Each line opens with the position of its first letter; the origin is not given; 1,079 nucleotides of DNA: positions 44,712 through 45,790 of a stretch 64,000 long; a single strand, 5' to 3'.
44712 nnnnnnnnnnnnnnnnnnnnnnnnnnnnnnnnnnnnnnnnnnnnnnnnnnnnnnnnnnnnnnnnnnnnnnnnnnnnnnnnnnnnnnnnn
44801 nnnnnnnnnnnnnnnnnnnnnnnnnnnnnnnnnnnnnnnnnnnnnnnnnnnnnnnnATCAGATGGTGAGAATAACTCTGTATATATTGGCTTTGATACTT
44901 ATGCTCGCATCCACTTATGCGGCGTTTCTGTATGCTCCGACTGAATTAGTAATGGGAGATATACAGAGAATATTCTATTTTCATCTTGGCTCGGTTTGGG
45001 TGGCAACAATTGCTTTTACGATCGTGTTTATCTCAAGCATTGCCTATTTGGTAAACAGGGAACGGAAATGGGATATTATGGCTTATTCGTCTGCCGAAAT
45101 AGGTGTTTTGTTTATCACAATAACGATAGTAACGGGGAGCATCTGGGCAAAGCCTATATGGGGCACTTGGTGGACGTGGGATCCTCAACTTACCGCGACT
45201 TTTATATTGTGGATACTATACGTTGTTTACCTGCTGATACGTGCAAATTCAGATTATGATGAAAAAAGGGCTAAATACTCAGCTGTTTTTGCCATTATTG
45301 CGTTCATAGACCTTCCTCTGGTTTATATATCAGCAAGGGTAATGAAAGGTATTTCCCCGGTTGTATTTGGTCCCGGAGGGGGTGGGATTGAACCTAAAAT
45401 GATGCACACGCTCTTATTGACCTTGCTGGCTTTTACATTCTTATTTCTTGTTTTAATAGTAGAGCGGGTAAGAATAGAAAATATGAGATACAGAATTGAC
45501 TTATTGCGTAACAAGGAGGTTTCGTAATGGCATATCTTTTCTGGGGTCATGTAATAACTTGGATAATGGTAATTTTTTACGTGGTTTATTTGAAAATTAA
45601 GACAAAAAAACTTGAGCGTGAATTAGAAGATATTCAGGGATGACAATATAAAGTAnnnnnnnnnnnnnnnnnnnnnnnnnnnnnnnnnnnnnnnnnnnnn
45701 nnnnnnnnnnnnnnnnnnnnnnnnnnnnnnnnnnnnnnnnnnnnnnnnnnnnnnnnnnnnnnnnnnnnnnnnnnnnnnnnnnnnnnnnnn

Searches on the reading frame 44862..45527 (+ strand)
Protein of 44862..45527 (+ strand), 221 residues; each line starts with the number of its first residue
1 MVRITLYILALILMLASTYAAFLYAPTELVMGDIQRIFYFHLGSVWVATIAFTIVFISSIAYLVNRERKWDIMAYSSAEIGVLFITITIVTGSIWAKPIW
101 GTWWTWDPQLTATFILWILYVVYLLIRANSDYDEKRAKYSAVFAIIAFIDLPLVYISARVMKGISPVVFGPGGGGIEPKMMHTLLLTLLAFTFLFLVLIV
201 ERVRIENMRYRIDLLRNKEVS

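Call 5: search_protein_families(library=pfam, proteins=[window:44862-45527:+], max_evalue=0.01)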
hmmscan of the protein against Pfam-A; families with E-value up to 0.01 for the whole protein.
window:44862-45527:+ (221 aa): 1 family
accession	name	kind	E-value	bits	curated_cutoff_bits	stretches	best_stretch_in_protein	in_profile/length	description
PF01578.25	Cytochrom_C_asm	-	8.6e-35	120.7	29.9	1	10-163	36-210/212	Cytochrome C assembly protein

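Call 6: search_protein_families(library=ncbifam, proteins=[window:44862-45527:+], max_evalue=0.01)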
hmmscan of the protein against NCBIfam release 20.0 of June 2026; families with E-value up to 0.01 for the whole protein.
window:44862-45527:+ (221 aa): 5 families
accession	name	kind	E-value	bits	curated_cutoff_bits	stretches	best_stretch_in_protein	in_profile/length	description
TIGR01191.1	ccmC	subfamily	7.2e-35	120.6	186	1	27-206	2-183/184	heme ABC transporter permease CcmC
TIGR03144.1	cytochr_II_ccsB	equivalog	1.5e-17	64.2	187.6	1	51-156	137-239/252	c-type cytochrome biogenesis protein CcsB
TIGR00353.1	nrfE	subfamily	8.7e-07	28.2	569.05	1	39-149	118-232/578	heme lyase CcmF/NrfE family subunit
TIGR03145.1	cyt_nit_nrfE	subfamily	1.1e-06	27.7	927.3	1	33-215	166-345/631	heme lyase NrfEFG subunit NrfE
NF007691.0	PRK10369.1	subfamily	0.002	17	394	1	81-149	216-286/573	heme lyase NrfEFG subunit NrfE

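Call 27: search_solved_structures(query=window:44862-45524:+, max_evalue=0.001, show_alignments=1)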
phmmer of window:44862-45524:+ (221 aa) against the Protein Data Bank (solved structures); distinct sequences matched with E-value up to 0.001: 2.
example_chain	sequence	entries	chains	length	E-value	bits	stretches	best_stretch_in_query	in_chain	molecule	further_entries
7f02_C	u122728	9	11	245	4.7e-19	72.2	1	8-204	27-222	Heme exporter protein C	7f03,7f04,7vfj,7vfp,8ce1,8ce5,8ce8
25vk_A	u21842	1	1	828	0.00041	23.3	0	58-128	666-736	Cytochrome c biogenesis protein (CcsA)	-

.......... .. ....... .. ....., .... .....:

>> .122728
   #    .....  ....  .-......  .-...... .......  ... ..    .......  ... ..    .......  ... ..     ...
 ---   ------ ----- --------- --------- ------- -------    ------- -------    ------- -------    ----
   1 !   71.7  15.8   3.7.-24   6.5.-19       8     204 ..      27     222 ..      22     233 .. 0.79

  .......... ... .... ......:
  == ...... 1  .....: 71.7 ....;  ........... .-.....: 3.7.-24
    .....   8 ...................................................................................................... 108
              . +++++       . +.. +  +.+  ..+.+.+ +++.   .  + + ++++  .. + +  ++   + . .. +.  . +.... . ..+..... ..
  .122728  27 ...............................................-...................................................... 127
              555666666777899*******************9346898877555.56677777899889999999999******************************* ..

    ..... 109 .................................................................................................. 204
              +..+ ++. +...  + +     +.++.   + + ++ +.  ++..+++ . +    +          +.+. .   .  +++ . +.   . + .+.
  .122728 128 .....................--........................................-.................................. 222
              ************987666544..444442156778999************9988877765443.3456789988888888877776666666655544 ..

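Call 69: search_protein_representatives(protein=window:44862-45524:+)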
Query: 221 residues. Proteins with E-value up to 0.001 (for the whole library): 6448; up to 1e-10: 2636; up to 1e-30: 352. The best 150 are listed.
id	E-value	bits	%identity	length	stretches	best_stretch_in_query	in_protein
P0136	2.9e-73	262.5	58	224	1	4-220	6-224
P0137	4.4e-58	212.9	44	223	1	7-216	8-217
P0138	8.3e-57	208.7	48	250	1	10-217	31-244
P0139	1.6e-56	207.8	47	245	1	9-217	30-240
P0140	1.2e-55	205.0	44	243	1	5-216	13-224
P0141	1.1e-54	201.8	45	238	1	11-218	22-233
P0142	2.6e-54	200.5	44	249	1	6-218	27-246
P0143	3.4e-54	200.2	44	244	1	4-214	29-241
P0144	1.3e-53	198.2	44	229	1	5-215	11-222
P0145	2.2e-53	197.5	44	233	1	8-217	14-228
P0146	5.3e-53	196.3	47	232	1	4-218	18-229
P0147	5.4e-53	196.2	45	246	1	6-216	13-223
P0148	7.4e-53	195.8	48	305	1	9-214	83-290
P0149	9.5e-53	195.4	43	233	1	4-218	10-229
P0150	1.2e-52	195.1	51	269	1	31-216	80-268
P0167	1.9e-48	181.4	45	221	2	73-210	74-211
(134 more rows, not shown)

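Call 72: find_encoding_contigs(protein=P0145, flank=8000, max_places=2)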
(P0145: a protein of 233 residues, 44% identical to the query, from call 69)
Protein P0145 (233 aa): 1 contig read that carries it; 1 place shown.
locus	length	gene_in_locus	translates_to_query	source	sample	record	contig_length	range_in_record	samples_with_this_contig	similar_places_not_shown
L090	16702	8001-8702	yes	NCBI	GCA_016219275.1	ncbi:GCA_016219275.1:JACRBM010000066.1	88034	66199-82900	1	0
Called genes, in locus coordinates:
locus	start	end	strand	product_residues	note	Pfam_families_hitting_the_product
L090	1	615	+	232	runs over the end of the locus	PF09858:DUF2085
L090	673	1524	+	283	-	PF09858:DUF2085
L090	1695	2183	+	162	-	PF03100:CcmE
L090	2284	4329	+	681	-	PF01578:Cytochrom_C_asm, PF16327:CcmF_C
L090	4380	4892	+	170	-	PF13240:Zn_Ribbon_1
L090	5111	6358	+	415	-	-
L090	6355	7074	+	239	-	PF00005:ABC_tran, PF13401:AAA_22 (faint), PF13304:AAA_21 (weak)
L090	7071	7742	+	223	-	PF01061:ABC2_membrane, PF03379:CcmB, PF12679:ABC2_membrane_2 (weak)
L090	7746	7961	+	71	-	-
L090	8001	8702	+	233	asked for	PF01578:Cytochrom_C_asm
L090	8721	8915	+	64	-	-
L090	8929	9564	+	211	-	PF00578:AhpC-TSA, PF08534:Redoxin, PF00255:GSHPx (weak), PF00085:Thioredoxin, PF13098:Thioredoxin_2, PF13905:Thioredoxin_8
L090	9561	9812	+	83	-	PF00462:Glutaredoxin (weak), PF05768:Glrx-like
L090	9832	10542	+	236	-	PF02683:DsbD_TM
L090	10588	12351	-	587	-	PF01411:tRNA-synt_2c, PF07973:tRNA_SAD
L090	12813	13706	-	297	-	PF01841:Transglut_core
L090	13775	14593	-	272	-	PF00376:MerR, PF13411:MerR_1, PF06445:GyrI-like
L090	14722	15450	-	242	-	-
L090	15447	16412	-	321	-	PF00291:PALP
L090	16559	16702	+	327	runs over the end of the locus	PF27998:ArabinogalactanP (weak), PF12680:SnoaL_2 (weak)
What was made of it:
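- Another Cys-type locus, L090, has Trx-like and DsbD_TM genes next to its ccm genes (call 72).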

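Call 73: find_encoding_contigs(protein=P0167, flank=8000, max_places=2)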
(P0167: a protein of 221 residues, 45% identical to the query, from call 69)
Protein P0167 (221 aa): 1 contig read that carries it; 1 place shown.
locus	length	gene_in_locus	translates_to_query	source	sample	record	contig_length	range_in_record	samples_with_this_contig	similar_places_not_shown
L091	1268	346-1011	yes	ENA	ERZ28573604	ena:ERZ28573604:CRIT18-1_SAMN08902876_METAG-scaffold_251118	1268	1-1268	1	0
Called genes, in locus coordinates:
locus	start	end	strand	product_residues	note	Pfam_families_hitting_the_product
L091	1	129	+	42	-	?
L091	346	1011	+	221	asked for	PF01578:Cytochrom_C_asm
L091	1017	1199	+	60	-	-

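Call 75: search_protein_families(library=ncbifam, proteins=[L090:4380-4889:+, L090:5111-6355:+], max_evalue=10)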
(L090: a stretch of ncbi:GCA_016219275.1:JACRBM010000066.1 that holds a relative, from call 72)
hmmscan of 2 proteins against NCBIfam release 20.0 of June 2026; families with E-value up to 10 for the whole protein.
L090:4380-4889:+ (170 aa): 5 families
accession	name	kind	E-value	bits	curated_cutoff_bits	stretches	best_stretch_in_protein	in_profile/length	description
NF033885.1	conj_TraP_IncI1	equivalog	0.0014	18.4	135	1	5-143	16-154/217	conjugal transfer protein TraP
TIGR03142.1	cytochro_ccmI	equivalog_domain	0.0085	16.4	29.3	1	4-93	4-85/118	c-type cytochrome biogenesis protein CcmI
NF008542.0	PRK11465.1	equivalog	0.025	12.8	596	1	3-140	6-135/741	mechanosensitive channel protein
NF045510.1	4Cys_prefix_kin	domain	0.093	13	24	1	159-170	15-26/26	4-Cys prefix domain-containing protein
NF008244.0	PRK11020.1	equivalog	0.24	11.9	110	1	76-132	7-62/120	YibL family ribosome-associated protein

L090:5111-6355:+ (415 aa): 4 families
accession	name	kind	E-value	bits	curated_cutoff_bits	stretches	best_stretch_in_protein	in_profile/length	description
NF041674.1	RNA-bind_Rsr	equivalog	0.0085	14.6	900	1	61-160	16-116/531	RNA-binding protein Rsr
NF053524.1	thylo_ssl2009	equivalog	0.12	13.1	58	1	317-379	7-76/90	ssl2009 family thylakoid membrane protein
NF050158.1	CarbAnhydGPos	equivalog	0.16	11.6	250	1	106-201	16-101/172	gamma carbonic anhydrase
NF045849.1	ICE_MMCAP2_0565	equivalog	0.19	11.4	40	1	318-353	16-49/80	Mbov_0395 family pilin-like conjugal transfer protein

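Call 91: search_protein_families(library=pfam, proteins=[L090:4380-4889:+, L090:5111-6355:+], max_evalue=0.1)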
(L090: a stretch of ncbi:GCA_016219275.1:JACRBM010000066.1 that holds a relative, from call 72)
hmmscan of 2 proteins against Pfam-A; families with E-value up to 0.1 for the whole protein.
L090:4380-4889:+ (170 aa): 6 families
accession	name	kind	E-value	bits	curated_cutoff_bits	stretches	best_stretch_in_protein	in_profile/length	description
PF13240.11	Zn_Ribbon_1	-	7.2e-08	32.4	25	1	148-170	1-23/23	zinc-ribbon domain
PF12773.13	DZR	-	0.00062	20.3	27.3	1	149-170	1-22/45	Double zinc ribbon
PF13248.11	Zn_ribbon_3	-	0.00079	19.2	27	1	149-170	5-26/26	zinc-ribbon domain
PF24072.1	T7_gp14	-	0.0013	19.1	27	1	79-138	96-150/187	T7 virus internal virion protein gp14 family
PF01486.22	K-box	-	0.0099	16.5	30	1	83-131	35-83/93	K-box region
PF09297.16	Zn_ribbon_NUD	-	0.045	13.9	24.8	0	161-169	4-12/32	NADH pyrophosphatase zinc ribbon domain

L090:5111-6355:+ (415 aa): 4 families
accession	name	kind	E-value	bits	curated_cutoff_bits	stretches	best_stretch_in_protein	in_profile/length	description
PF13620.12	CarboxypepD_reg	-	0.00081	20.1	32.3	1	57-114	21-76/82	Carboxypeptidase regulatory-like domain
PF05120.17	GvpG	-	0.0092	16.6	30.6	1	370-404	33-67/67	Gas vesicle protein G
PF09304.16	Cortex-I_coil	-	0.033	14.8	60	1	362-410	6-54/107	Cortexillin coiled-coil region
PF12501.13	DUF3708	-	0.049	13.7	24.1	0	325-350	1-26/166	Phosphate ATP-binding cassette transporter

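Call 97: search_dna_similar(query=window:44862-45524:+, collection=plasmids, mode=protein, max_evalue=0.00001, max_rows=25, rows=best)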
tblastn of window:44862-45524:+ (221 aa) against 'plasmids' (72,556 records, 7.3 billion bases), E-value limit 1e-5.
Records with a match: 73; places in all: 74; records where one place covers at least 80% of the query: 9.
Best place of each record, by identity: <60% 73.
By first word of the organism name: Rhizobium 11; Sinorhizobium 6; Cupriavidus 5; Escherichia 5; Klebsiella 5; Pseudonocardia 4; Rhodococcus 4; Corynebacterium 4; Burkholderia 3; Salmonella 3; and 21 more.
By predicted mobility (MOB-suite, as given by PLSDB): non-mobilizable 48; mobilizable 14; conjugative 11.
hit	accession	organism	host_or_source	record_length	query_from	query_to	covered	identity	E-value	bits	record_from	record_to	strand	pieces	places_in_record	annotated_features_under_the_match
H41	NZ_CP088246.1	Metabacillus sp. B2-18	single cell,human skin swab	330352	3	221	99%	45.0%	1e-44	166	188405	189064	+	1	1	cytochrome c biogenesis protein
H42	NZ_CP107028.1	Cytobacillus firmus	whole organism,soil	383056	3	220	99%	41.6%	2e-42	159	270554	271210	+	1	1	cytochrome c biogenesis protein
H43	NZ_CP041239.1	Sinorhizobium mexicanum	Acaciella angustissima,cell culture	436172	32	216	84%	35.3%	8e-20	94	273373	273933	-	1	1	heme ABC transporter permease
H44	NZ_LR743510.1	Methylobacterium bullatum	-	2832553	9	221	96%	29.8%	1e-15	82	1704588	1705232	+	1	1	none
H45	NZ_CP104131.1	Sinorhizobium sp. K101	Phaseolus vulgaris,cell ...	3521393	32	218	85%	33.9%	7e-21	97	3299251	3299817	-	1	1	none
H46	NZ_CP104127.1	Sinorhizobium sp. M103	Phaseolus vulgaris,cell ...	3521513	32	218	85%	33.9%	7e-21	97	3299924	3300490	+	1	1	none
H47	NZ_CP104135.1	Sinorhizobium sp. C101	Phaseolus vulgaris,cell ...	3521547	32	218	85%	33.9%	7e-21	97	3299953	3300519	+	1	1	none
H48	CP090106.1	Sinorhizobium meliloti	Medicago,Cell culture,Plant nodule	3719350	32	218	85%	33.9%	1e-20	97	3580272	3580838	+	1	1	heme ABC transporter permease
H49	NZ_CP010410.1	Xanthomonas sacchari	cell culture,rice seeds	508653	7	209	92%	30.9%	5e-18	89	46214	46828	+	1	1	ccmC: heme ABC transporter permease CcmC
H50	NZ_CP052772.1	Pseudonocardia alni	Cell culture,soil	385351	23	157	61%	40.0%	2e-23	104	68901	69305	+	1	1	ccsA: cytochrome c biogenesis protein CcsA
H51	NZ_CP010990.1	Pseudonocardia sp. EC080625-04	Apterostigma dentigerum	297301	23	157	61%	40.0%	3e-23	104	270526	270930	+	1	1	ccsA: cytochrome c biogenesis protein CcsA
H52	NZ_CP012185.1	Pseudonocardia sp. EC080619-01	Apterostigma dentigerum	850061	23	157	61%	40.0%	3e-23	104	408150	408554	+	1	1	ccsA: cytochrome c biogenesis protein CcsA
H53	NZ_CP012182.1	Pseudonocardia sp. EC080610-09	Apterostigma dentigerum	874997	23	157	61%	40.0%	3e-23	104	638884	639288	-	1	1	ccsA: cytochrome c biogenesis protein CcsA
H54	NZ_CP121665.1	Rhizobium sp. CB3090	Gliricidia sp.,cell culture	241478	5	157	69%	35.3%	4e-19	92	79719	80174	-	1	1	none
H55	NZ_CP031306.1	Natronorubrum bangense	Cell culture,The Bange salt-alkaline ...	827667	9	160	69%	33.5%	1e-16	85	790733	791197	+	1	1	ccsA: cytochrome c biogenesis protein CcsA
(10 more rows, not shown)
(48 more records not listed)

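Call 98: get_annotated_region(hit=H55, flank=6000)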
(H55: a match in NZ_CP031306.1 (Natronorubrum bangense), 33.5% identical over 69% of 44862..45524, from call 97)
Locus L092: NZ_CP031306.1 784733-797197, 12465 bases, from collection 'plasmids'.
description: Natronorubrum bangense strain JCM 10635 plasmid unnamed1, complete sequence
organism: Natronorubrum bangense (NCBI taxid 61858)
taxonomy: Archaea; Euryarchaeota; Halobacteria; Halobacteriales; Natrialbaceae; Natronorubrum; Natronorubrum bangense
host: -; source: Cell culture,The Bange salt-alkaline lake in Tibet; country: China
typing (MOB-suite, as given by PLSDB): non-mobilizable
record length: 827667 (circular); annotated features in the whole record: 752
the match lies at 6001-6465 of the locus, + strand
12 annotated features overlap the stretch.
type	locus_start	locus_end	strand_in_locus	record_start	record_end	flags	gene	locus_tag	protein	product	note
CDS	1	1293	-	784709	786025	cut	-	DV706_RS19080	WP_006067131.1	cytochrome c peroxidase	-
CDS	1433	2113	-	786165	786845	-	-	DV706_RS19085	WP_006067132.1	heme exporter protein CcmB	GO:0017004 - cytochrome complex assembly [Evidence IEA]; GO:0015886 - heme transport [Evidence IEA]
CDS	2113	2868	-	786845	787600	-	-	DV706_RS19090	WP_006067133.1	ABC transporter ATP-binding protein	-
CDS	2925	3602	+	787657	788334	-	-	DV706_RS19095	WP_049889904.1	cytochrome c biogenesis CcdA family protein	-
CDS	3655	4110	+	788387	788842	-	-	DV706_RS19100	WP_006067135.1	cytochrome c maturation protein CcmE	GO:0017004 - cytochrome complex assembly [Evidence IEA]; GO:0017003 - protein-heme linkage [Evidence IEA]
CDS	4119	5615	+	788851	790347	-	-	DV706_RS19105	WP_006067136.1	molybdopterin-dependent oxidoreductase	-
CDS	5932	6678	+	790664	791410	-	ccsA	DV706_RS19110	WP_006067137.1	cytochrome c biogenesis protein CcsA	GO:0017004 - cytochrome complex assembly [Evidence IEA]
CDS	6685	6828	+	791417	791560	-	-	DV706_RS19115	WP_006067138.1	CcmD family protein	-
CDS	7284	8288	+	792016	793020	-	hemE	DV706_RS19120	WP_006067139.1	uroporphyrinogen decarboxylase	GO:0006779 - porphyrin-containing compound biosynthetic process [Evidence IEA]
CDS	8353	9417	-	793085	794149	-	hemH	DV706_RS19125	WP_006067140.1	ferrochelatase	GO:0006779 - porphyrin-containing compound biosynthetic process [Evidence IEA]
CDS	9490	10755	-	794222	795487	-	hemG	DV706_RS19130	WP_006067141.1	protoporphyrinogen oxidase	GO:0006779 - porphyrin-containing compound biosynthetic process [Evidence IEA]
CDS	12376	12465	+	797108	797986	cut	-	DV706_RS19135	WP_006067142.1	ParA family protein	-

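Call 99: get_annotated_region(hit=H41, flank=8000)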
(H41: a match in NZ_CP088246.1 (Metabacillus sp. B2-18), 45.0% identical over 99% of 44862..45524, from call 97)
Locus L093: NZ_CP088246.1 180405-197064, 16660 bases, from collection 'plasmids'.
description: Metabacillus sp. B2-18 plasmid pB218, complete sequence
organism: Metabacillus sp. B2-18 (NCBI taxid 2897333)
taxonomy: Bacteria; Bacillota; Bacilli; Bacillales; Bacillaceae; Metabacillus; Metabacillus sp. B2-18
host: -; source: single cell,human skin swab; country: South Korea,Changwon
typing (MOB-suite, as given by PLSDB): non-mobilizable
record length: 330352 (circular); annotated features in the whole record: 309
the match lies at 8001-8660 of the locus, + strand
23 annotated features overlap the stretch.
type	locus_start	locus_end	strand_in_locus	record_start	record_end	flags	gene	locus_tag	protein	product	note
CDS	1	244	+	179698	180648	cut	cysK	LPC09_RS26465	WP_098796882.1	cysteine synthase A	GO:0006535 - cysteine biosynthetic process from serine [Evidence IEA]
CDS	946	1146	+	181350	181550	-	-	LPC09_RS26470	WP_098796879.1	hypothetical protein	-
CDS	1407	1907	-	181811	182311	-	-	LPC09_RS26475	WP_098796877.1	Rieske 2Fe-2S domain-containing protein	-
CDS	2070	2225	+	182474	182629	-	-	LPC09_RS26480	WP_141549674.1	SHOCT domain-containing protein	-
CDS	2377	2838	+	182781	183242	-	-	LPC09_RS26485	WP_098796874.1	cytochrome c maturation protein CcmE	-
CDS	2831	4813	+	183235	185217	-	-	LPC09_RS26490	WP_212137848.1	heme lyase CcmF/NrfE family subunit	-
CDS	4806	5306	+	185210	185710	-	-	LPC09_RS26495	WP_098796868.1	cytochrome c-type biogenesis protein CcmH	-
CDS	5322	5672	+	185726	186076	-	-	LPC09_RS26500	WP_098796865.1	hypothetical protein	-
CDS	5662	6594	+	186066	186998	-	-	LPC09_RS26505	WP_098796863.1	hypothetical protein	-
CDS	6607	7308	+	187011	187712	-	-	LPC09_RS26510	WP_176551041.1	ABC transporter ATP-binding protein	-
CDS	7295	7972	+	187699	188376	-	-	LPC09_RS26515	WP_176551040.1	heme exporter protein CcmB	GO:0017004 - cytochrome complex assembly [Evidence IEA]; GO:0015886 - heme transport [Evidence IEA]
CDS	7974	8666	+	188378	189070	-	-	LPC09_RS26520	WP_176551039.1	cytochrome c biogenesis protein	-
CDS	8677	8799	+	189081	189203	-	-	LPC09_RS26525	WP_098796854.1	CcmD family protein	-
CDS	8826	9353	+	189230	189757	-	-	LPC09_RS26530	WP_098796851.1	TlpA family protein disulfide reductase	-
CDS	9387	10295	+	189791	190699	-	-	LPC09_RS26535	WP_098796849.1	cytochrome c oxidase assembly protein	-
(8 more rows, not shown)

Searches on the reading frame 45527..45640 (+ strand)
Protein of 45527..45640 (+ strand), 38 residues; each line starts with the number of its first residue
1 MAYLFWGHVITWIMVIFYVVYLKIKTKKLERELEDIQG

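Call 5: search_protein_families(library=pfam, proteins=[window:45527-45640:+], max_evalue=0.01)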
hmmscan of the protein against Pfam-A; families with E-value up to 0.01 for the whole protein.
window:45527-45640:+ (38 aa): 1 family
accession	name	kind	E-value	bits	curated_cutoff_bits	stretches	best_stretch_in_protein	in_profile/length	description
PF06305.16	LapA_dom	-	0.0026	18.1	28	1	4-37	27-60/64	Lipopolysaccharide assembly protein A domain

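Call 6: search_protein_families(library=ncbifam, proteins=[window:45527-45640:+], max_evalue=0.01)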
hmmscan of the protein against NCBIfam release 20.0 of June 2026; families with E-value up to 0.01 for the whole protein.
window:45527-45640:+ (38 aa): 1 family
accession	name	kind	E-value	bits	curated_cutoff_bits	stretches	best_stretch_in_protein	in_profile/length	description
TIGR04391.1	CcmD_alt_fam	subfamily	7.5e-07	29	24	1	3-37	2-36/36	CcmD family protein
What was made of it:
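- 45527..45643 (+): ccmD, 38 aa, a single-helix membrane protein. Its ATG overlaps the ccmC stop codon. NCBIfam TIGR04391 CcmD_alt_fam 7.5e-07, 29 bits against a cut-off of 24 (call 6).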
